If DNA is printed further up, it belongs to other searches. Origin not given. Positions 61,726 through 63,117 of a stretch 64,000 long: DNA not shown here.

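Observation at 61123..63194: tRNA-Ala-associated insert of about 2 kb bounded by a 42/43-nt direct repeat, carrying an Mrr-like nuclease fused to an unknown domain (candidate single-gene defence module)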

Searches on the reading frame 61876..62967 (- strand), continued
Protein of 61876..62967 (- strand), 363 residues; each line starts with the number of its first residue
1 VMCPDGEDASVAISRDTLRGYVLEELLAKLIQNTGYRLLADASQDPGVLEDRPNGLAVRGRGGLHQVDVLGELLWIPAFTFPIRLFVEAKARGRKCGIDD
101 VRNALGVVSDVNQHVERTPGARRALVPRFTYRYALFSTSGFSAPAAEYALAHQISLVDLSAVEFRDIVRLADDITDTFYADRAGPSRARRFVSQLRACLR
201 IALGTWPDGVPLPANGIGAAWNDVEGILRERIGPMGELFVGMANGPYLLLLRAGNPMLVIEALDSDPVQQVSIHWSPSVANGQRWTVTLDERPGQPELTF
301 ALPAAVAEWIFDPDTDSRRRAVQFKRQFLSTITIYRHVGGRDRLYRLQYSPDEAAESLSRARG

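Call 44: find_encoding_contigs(protein=P0104, flank=10000, max_places=2)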
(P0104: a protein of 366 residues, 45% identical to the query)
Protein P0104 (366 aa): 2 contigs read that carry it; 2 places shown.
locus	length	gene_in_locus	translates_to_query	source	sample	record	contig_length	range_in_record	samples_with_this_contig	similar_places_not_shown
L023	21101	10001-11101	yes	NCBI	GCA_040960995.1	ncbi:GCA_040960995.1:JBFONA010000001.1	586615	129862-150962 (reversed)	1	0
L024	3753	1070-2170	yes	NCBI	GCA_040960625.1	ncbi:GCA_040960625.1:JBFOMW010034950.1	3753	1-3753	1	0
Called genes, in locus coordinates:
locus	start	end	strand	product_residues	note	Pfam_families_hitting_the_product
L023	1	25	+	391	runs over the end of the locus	-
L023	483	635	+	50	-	-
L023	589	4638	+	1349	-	-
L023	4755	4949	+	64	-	-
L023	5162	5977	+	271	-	PF02086:MethyltransfD12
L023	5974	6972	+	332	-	PF02195:ParB_N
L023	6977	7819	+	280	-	PF24390:PRTase-CE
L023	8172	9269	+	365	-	PF14175:YaaC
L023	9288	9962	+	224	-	PF12705:PDDEXK_1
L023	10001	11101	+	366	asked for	-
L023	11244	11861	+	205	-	-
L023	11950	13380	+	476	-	PF13088:BNR_2 (faint)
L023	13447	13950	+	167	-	-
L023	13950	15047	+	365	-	-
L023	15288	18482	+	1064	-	PF13860:FlgD_ig (weak), PF18962:Por_Secre_tail (weak)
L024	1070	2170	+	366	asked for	-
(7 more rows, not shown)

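Call 47: find_related_loci(query=A1, collection=metagenome_contigs, flank=6000)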
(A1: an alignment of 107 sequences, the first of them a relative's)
Query A1 (353 aa) in metagenome_contigs; peptide patterns used: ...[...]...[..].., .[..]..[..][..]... (x = any residue, [..] = any of these).
585 stretches matched a pattern; 224 encode a relative of the query (tblastn E <= 1e-3); the best 80 are kept; 80 distinct loci.
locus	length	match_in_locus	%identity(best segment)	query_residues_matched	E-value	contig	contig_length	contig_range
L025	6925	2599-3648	67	2-347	3e-150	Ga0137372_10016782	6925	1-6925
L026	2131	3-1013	69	9-345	8e-149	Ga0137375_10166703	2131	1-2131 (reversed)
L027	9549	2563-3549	63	2-347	1e-135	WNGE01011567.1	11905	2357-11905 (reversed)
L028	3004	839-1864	62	3-340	2e-133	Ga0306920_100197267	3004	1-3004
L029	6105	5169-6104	60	4-312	1e-106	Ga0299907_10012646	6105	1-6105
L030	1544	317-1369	46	3-350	4e-102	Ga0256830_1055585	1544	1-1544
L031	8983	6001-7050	48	1-339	2e-93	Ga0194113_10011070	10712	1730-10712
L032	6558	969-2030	45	1-350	3e-93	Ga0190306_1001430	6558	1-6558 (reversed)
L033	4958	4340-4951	72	2-206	3e-92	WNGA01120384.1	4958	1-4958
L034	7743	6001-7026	50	3-339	2e-90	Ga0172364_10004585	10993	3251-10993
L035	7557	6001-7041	46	1-339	2e-90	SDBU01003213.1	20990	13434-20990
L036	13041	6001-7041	46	1-339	4e-90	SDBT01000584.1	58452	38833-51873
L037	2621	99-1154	45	1-350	1e-92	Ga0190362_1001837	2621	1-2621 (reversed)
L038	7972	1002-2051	46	2-351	3e-90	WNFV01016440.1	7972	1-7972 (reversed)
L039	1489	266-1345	45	1-351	6e-96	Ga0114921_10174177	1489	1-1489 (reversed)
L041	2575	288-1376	43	3-343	3e-91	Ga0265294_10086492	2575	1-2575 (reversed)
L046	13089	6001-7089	42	3-343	2e-87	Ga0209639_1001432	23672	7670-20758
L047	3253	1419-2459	47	3-346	4e-88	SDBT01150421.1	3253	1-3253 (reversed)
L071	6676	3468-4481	40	3-341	3e-69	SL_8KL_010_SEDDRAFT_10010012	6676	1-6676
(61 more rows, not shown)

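Call 55: search_protein_families(library=pfam, alignment_id=A3, max_evalue=0.00001)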
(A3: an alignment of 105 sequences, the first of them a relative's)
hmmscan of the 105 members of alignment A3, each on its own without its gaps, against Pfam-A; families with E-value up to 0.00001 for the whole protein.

A. member 1, L001:9117-9911:+ (265 aa): 0 families

B. families by the number of members that match (of 105 scanned): 72 families (the first 25 are shown)
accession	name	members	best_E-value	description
PF13304.12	AAA_21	5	3.1e-19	AAA domain, putative AbiEii toxin, Type IV TA system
PF00589.27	Phage_integrase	4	1.2e-28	Phage integrase family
PF02463.25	SMC_N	3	1e-09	RecF/RecN/SMC N terminal domain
PF02811.25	PHP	3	7.7e-08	PHP domain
PF13175.12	AAA_15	2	9.4e-82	AAA ATPase domain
PF04250.19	DUF429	2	1.2e-42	Protein of unknown function (DUF429)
PF04465.17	DUF499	2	2.2e-34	Protein of unknown function (DUF499)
PF19888.4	DUF6361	2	1.6e-25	Family of unknown function (DUF6361)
PF13560.12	HTH_31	2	4.6e-14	Helix-turn-helix domain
PF01381.28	HTH_3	2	4.7e-12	Helix-turn-helix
PF11398.14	DUF2813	2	6e-08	Protein of unknown function (DUF2813)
PF13476.12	AAA_23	2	6.2e-08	AAA domain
PF12844.13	HTH_19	2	1e-07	Helix-turn-helix domain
PF13413.12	HTH_25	2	7.2e-07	Helix-turn-helix domain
PF00155.27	Aminotran_1_2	1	2.2e-72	Aminotransferase class I and II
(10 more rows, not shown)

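Call 56: search_protein_families(library=padloc, alignment_id=A3, max_evalue=0.00001)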
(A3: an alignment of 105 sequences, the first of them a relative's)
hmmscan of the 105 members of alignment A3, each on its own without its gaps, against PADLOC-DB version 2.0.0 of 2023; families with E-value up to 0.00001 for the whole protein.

A. member 1, L001:9117-9911:+ (265 aa): 0 families

B. families by the number of members that match (of 105 scanned): 406 families (the first 25 are shown)
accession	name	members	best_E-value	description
PDLC04678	PDC-M49A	5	3.9e-50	-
PDLC04680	PDC-M49A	4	8.5e-139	-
PDLC02208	Ppl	4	8.3e-57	-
PDLC02980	AriA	4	9.6e-21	-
PDLC04135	mad3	4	2.8e-15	mads_3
PDLC00098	GajA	4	1.5e-12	AAA ATPase domain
PDLC04213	HEC-02A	4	2.5e-08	-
PDLC04175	HEC-01A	3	2.1e-20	-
PDLC00102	GajA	3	3.3e-18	AAA ATPase domain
PDLC00096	GajA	3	5.2e-17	AAA ATPase domain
PDLC04177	HEC-01A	3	3e-16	-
PDLC00271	PtuA1|PtuA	3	4.6e-16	AAA ATPase domain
PDLC04182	HEC-01A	3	1.5e-15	-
PDLC02335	AbiLi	3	2.9e-15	AbiLi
PDLC04176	HEC-01A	3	3.3e-14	-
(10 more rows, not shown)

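Call 57: search_protein_families(library=padloc, proteins=[L020:6977-9769:-, L071:804-3365:-, L046:7221-9593:+, L003:134-1834:-, L022:11270-13117:+, L020:10001-11053:+, L071:3402-4523:+, L046:5983-7110:+, L022:9959-11137:+], max_evalue=0.01)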
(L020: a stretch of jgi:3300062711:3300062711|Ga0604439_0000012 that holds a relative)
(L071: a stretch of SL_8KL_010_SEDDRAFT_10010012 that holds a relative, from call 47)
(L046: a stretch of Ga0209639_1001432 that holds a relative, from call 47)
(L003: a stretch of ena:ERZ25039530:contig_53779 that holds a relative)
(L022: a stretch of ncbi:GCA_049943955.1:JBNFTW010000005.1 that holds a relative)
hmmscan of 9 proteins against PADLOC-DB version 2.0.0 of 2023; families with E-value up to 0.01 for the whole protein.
L020:6977-9769:- (931 aa): 26 families (the best 25 are shown)
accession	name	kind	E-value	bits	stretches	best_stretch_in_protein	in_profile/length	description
PDLC02208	Ppl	-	2.3e-46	156.4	2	795-927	761-890/894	-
PDLC04135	mad3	-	3.6e-14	51.1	1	281-874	2-329/374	mads_3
PDLC02980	AriA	-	1.1e-10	39.9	1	711-872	135-303/304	-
PDLC03859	LmuB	-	1.1e-07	29.5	1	427-872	126-592/611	-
PDLC00098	GajA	-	2e-07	28.1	1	280-326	2-48/534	AAA ATPase domain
PDLC02335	AbiLi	-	2.5e-07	28.1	1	763-871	157-240/326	AbiLi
PDLC04177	HEC-01A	-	1.1e-06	26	1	819-885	286-355/393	-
PDLC00102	GajA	-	3.1e-06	23.9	1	280-326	2-48/532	AAA ATPase domain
PDLC02714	PbeC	-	6.8e-06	23.2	1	461-680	254-474/651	PbeC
PDLC04213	HEC-02A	-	1.5e-05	22.7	0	799-871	198-275/337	-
PDLC04164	AriA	-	1.8e-05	22.4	1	805-877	166-241/253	-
PDLC03865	LmuB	-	2.2e-05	20.9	1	506-678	172-354/1007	-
PDLC02915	ATPase-Toprim_I-B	-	3.9e-05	20.6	0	830-873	257-300/623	-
PDLC04178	HEC-01A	-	5.7e-05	20.3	0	819-875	278-334/399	-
PDLC04175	HEC-01A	-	9.3e-05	19.6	0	818-886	256-326/363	-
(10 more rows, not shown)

L071:804-3365:- (854 aa): 8 families
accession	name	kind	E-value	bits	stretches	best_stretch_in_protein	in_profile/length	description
PDLC02208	Ppl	-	8.3e-57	190.9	2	13-633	4-651/894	-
PDLC04680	PDC-M49A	-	1e-10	38.8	2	754-822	558-626/674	-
PDLC02980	AriA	-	1.2e-08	33.3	1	554-798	67-302/304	-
PDLC04678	PDC-M49A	-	2.4e-08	30.7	1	754-837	567-650/681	-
PDLC03859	LmuB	-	1.4e-06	25.8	1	573-797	356-587/611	-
PDLC00289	PtuA1|PtuA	-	1.5e-05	22.3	1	736-814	227-307/404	AAA ATPase domain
PDLC03863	LmuB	-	0.00016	18.5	1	251-338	8-86/610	-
PDLC03843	LeoC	-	0.0013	16.9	1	276-309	77-110/207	-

L046:7221-9593:+ (791 aa): 23 families
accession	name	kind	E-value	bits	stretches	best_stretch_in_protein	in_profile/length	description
PDLC04135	mad3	-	3.6e-11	41.2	1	287-752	14-350/374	mads_3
PDLC04678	PDC-M49A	-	1.4e-10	38.2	2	680-753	564-638/681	-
PDLC00098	GajA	-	1.1e-08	32.3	1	681-743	285-346/534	AAA ATPase domain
PDLC04175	HEC-01A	-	1.3e-08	32.3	1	675-750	260-333/363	-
PDLC04176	HEC-01A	-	6.7e-08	30.3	1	681-752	273-344/371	-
PDLC04182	HEC-01A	-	1.9e-07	28.4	1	677-748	299-370/406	-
PDLC02208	Ppl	-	2.3e-07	27.4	1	651-784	763-891/894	-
PDLC00271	PtuA1|PtuA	-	5.1e-06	24.3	1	705-769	298-359/421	AAA ATPase domain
PDLC00096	GajA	-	7.1e-06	23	1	686-764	290-372/630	AAA ATPase domain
PDLC04213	HEC-02A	-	9.6e-06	23.4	1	288-342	14-69/337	-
PDLC04144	HEC-01B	-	1.9e-05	22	1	681-751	293-363/395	-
PDLC04174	HEC-01A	-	2.3e-05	21.8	1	677-771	160-257/264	-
PDLC00277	PtuA1|PtuA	-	9.5e-05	19.8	0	705-765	304-360/423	AAA ATPase domain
PDLC02980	AriA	-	0.0001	20.4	1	676-728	250-302/304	-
PDLC04146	HEC-02B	-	0.00015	18.9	1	293-325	18-50/344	-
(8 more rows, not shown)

L003:134-1834:- (567 aa): 135 families (the best 25 are shown)
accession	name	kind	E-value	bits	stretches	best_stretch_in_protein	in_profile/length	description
PDLC02358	Old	-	1.6e-31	107.8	2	206-353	204-358/578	Old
PDLC02979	AriA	-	2.4e-26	91.4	2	186-324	240-373/373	-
PDLC00094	GajA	-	1e-25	88.2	2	240-469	255-489/569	AAA ATPase domain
PDLC04178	HEC-01A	-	1.2e-24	85.1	1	2-335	8-342/399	-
PDLC00062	GajA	-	2.9e-21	73.5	2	253-350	270-368/639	AAA ATPase domain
PDLC02980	AriA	-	9.6e-21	73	2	235-325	220-304/304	-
PDLC04175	HEC-01A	-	2.1e-20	71.1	1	2-346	5-332/363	-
PDLC00070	GajA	-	9.2e-20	68.8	2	154-341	149-354/596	AAA ATPase domain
PDLC03878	NsnB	-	1.5e-19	69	1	3-330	2-287/345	-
PDLC00067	GajA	-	2.1e-19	67.4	2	281-339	305-361/604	AAA ATPase domain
PDLC00078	GajA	-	4.9e-19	66.4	2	253-390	294-438/580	AAA ATPase domain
PDLC00102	GajA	-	3.3e-18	63.4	2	240-398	254-407/532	AAA ATPase domain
PDLC00073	GajA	-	4.9e-18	63.4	1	1-348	1-356/589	AAA ATPase domain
PDLC04389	PDC-M07A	-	1.3e-17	61.9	2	204-352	249-402/443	-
PDLC00096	GajA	-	5.2e-17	59.8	1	1-345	1-358/630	AAA ATPase domain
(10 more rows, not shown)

L022:11270-13117:+ (616 aa): 132 families (the best 25 are shown)
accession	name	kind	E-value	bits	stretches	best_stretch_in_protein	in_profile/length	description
PDLC02979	AriA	-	1.3e-67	227.2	1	1-371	1-370/373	-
PDLC02358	Old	-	1.2e-24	85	2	223-373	166-328/578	Old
PDLC00066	GajA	-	2.9e-20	70.4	2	209-440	162-393/567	AAA ATPase domain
PDLC00062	GajA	-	1.6e-19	67.8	2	292-409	264-378/639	AAA ATPase domain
PDLC00070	GajA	-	2.8e-19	67.2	2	220-409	185-372/596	AAA ATPase domain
PDLC00067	GajA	-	2.6e-18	63.8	2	291-393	263-365/604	AAA ATPase domain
PDLC00061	GajA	-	3.4e-18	63.5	2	1-47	1-47/652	AAA ATPase domain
PDLC00069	GajA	-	4.3e-18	63.1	2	272-399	268-405/687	AAA ATPase domain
PDLC00099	GajA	-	1.4e-17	61.9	2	222-387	198-357/626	AAA ATPase domain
PDLC00090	GajA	-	1.9e-17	61.3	2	1-48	1-49/659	AAA ATPase domain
PDLC00077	GajA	-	3.9e-17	60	2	255-398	257-403/616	AAA ATPase domain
PDLC02980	AriA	-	4.2e-17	61.1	2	159-372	142-301/304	-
PDLC00071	GajA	-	4.7e-17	60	2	222-394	175-343/588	AAA ATPase domain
PDLC04178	HEC-01A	-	2.1e-16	58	2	330-373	290-330/399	-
PDLC04389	PDC-M07A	-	3.8e-16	57.1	2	2-46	5-48/443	-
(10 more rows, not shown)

L020:10001-11053:+ (351 aa): 0 families

L071:3402-4523:+ (374 aa): 0 families

L046:5983-7110:+ (376 aa): 0 families

L022:9959-11137:+ (393 aa): 0 families

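Call 58: find_encoding_contigs(protein=P0001, flank=10000, max_places=4)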
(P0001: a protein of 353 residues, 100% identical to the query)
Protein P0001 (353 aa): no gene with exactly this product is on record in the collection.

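Call 75: find_related_loci(query=A1, collection=viral_contigs, flank=5000)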
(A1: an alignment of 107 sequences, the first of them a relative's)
Query A1 (353 aa) in viral_contigs; peptide patterns used: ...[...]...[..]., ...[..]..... (x = any residue, [..] = any of these).
62 stretches matched a pattern; 2 encode a relative of the query (tblastn E <= 1e-3); 2 distinct loci.
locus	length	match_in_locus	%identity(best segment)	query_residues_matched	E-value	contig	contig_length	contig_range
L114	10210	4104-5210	38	3-341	3e-64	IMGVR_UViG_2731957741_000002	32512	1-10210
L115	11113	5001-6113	37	3-343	2e-63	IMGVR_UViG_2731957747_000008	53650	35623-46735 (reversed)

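Call 81: search_dna_similar(query=P0001, collection=plasmids, mode=protein, max_rows=15)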
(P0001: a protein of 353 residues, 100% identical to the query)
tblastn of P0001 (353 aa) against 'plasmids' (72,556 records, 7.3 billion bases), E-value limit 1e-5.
Records with a match: 4; places in all: 4; records where one place covers at least 80% of the query: 4.
Best place of each record, by identity: <60% 4.
By first word of the organism name: Bacillus 3; Priestia 1.
By predicted mobility (MOB-suite, as given by PLSDB): non-mobilizable 4.
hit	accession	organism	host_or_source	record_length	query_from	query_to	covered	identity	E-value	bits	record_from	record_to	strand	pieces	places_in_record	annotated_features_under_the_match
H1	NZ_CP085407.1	Bacillus bombysepticus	single cell,soil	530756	1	325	92%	33.9%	3e-40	158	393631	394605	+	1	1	hypothetical protein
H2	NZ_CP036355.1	Bacillus sp. SYJ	Pelodiscus sinensis,tissue sample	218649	1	325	92%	33.7%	2e-37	150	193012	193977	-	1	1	hypothetical protein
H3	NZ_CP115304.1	Bacillus tropicus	Tryonyx sinensis (Chinese soft-shell ...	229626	1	325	92%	33.7%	2e-37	150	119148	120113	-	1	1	hypothetical protein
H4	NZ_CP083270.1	Priestia aryabhattai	cell culture,mangrove sediment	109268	1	325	92%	31.3%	1e-43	168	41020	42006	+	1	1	restriction endonuclease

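Call 82: get_annotated_region(hit=H4, flank=7000)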
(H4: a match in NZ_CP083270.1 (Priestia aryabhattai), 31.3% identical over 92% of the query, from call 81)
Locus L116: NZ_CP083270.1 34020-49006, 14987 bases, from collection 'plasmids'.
description: Priestia aryabhattai strain NM1_A2 plasmid unnamed1, complete sequence
organism: Priestia aryabhattai (NCBI taxid 412384)
taxonomy: Bacteria; Bacillota; Bacilli; Bacillales; Bacillaceae; Priestia; Priestia aryabhattai
host: -; source: cell culture,mangrove sediment; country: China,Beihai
typing (MOB-suite, as given by PLSDB): non-mobilizable; replicon rep_cluster_385
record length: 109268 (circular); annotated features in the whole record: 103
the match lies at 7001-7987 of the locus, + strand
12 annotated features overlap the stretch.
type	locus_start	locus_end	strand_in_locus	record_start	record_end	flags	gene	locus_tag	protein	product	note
CDS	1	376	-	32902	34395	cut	-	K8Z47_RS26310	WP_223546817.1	restriction endonuclease subunit S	GO:0006304 - DNA modification [Evidence IEA]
CDS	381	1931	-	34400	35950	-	-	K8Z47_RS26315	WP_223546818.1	N-6 DNA methylase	GO:0006306 - DNA methylation [Evidence IEA]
CDS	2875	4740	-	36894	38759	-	-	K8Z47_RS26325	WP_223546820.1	DUF2075 domain-containing protein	-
CDS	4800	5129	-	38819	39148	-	-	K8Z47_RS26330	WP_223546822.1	nucleotide pyrophosphohydrolase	-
CDS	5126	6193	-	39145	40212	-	-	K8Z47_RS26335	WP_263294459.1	DUF3578 domain-containing protein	-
CDS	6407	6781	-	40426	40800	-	mutT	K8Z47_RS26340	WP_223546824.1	8-oxo-dGTP diphosphatase MutT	GO:0006281 - DNA repair [Evidence IEA]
CDS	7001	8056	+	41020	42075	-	-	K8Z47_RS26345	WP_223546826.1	restriction endonuclease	-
CDS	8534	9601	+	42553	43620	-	-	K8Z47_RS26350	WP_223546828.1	MBL fold metallo-hydrolase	-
CDS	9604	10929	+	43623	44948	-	-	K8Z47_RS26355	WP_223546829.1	ABC-three component system protein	-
CDS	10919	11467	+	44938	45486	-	-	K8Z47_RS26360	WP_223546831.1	ABC-three component system middle component 1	-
CDS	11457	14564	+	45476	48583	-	-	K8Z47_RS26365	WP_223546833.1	AAA family ATPase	-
CDS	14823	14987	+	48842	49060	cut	-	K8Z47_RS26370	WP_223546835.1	AbiH family protein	-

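Call 83: get_annotated_region(hit=H1, flank=7000)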
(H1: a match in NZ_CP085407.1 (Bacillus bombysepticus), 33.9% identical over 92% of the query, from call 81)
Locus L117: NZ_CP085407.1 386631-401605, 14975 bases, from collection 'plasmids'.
description: Bacillus bombysepticus strain F12 plasmid unnamed1, complete sequence
organism: Bacillus bombysepticus (NCBI taxid 658666)
taxonomy: Bacteria; Bacillota; Bacilli; Bacillales; Bacillaceae; Bacillus; Bacillus bombysepticus
host: -; source: single cell,soil; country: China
typing (MOB-suite, as given by PLSDB): non-mobilizable; replicon rep_cluster_125; mating-pair formation MPF_T
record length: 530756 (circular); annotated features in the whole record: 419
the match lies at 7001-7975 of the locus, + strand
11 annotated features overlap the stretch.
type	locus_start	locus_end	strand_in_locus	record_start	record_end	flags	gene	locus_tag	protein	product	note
CDS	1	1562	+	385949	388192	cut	-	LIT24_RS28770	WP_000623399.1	AAA family ATPase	-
CDS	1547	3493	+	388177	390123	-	-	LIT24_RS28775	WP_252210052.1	UvrD-helicase domain-containing protein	-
CDS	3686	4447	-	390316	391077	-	-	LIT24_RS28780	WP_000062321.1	hypothetical protein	-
CDS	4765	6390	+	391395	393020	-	-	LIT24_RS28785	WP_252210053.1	hypothetical protein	-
CDS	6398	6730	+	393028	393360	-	-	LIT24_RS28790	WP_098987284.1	hypothetical protein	-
CDS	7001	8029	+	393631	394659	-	-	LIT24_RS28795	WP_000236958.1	hypothetical protein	-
CDS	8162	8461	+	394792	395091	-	-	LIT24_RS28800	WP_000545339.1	hypothetical protein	-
CDS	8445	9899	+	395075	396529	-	-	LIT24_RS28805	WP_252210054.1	hypothetical protein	-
CDS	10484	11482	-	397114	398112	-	-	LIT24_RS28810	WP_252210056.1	HEPN domain-containing protein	-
CDS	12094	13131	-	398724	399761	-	-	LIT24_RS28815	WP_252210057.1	hypothetical protein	-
CDS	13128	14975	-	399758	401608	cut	-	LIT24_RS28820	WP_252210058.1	AAA family ATPase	-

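Call 90: search_solved_structures(query=A1, max_evalue=10)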
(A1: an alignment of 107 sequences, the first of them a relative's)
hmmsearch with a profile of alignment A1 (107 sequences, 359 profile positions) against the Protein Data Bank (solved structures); distinct sequences matched with E-value up to 10: 4.
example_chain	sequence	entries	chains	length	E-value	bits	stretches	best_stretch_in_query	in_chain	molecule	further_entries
6roh_C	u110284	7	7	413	0.082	15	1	258-309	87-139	Cell division control protein 50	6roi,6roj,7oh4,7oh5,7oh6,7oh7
6psx_E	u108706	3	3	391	0.084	15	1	258-309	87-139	Cell division control protein 50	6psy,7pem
9om3_B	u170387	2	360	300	1.1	11.3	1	132-226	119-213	C3-A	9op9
8t5e_A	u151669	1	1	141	1.2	11.2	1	179-241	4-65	Bim_fulldiff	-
